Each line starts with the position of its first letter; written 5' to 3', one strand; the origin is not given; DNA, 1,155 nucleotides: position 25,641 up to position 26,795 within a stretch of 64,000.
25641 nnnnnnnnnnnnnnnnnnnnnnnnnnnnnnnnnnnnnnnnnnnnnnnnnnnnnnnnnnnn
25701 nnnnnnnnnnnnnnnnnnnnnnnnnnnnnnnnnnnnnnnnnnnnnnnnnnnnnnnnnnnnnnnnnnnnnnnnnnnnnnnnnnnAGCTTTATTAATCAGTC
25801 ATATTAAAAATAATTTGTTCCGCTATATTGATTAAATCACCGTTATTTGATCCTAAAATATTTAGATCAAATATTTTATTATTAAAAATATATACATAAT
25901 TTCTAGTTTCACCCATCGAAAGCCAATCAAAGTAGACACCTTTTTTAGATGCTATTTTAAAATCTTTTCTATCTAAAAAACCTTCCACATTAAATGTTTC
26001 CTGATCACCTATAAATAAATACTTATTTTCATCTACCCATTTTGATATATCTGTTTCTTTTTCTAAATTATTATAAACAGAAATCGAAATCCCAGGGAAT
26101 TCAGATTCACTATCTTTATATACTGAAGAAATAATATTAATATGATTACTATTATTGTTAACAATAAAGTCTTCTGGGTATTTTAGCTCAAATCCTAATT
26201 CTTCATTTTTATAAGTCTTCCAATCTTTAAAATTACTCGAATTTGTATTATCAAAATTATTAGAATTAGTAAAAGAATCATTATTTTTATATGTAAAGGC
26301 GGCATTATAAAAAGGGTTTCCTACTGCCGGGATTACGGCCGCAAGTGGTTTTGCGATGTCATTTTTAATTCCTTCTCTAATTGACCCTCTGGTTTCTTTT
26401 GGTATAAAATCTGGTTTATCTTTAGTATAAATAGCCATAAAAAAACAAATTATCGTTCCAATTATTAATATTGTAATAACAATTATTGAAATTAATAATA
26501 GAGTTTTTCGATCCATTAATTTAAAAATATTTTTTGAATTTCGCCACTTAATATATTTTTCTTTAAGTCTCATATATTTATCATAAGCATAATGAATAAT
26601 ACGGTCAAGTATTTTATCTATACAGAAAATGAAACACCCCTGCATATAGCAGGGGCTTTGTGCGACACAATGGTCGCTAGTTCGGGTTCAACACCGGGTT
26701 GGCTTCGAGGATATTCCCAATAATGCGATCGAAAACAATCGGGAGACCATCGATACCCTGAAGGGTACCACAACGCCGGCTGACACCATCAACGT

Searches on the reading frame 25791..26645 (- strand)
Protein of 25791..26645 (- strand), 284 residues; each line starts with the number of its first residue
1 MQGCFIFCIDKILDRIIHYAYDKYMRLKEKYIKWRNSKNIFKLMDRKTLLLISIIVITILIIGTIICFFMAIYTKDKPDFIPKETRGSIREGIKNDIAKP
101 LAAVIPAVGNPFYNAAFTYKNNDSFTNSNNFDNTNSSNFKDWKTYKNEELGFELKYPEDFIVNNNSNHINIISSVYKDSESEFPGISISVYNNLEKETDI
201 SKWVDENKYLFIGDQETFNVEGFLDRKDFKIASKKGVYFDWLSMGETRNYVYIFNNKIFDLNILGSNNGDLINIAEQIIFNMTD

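Call 18: search_protein_families(library=pfam, proteins=[window:25791-26645:-], max_evalue=0.01)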
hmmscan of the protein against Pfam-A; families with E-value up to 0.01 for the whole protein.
window:25791-26645:- (284 aa): 2 families
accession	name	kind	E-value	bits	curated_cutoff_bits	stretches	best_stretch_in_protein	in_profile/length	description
PF18933.6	PsbP_2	-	0.00018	22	27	1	103-197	7-99/184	PsbP-like protein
PF22997.1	CHS4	-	0.0045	17.7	27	0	237-277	1-41/81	Chitin synthase 4-like domain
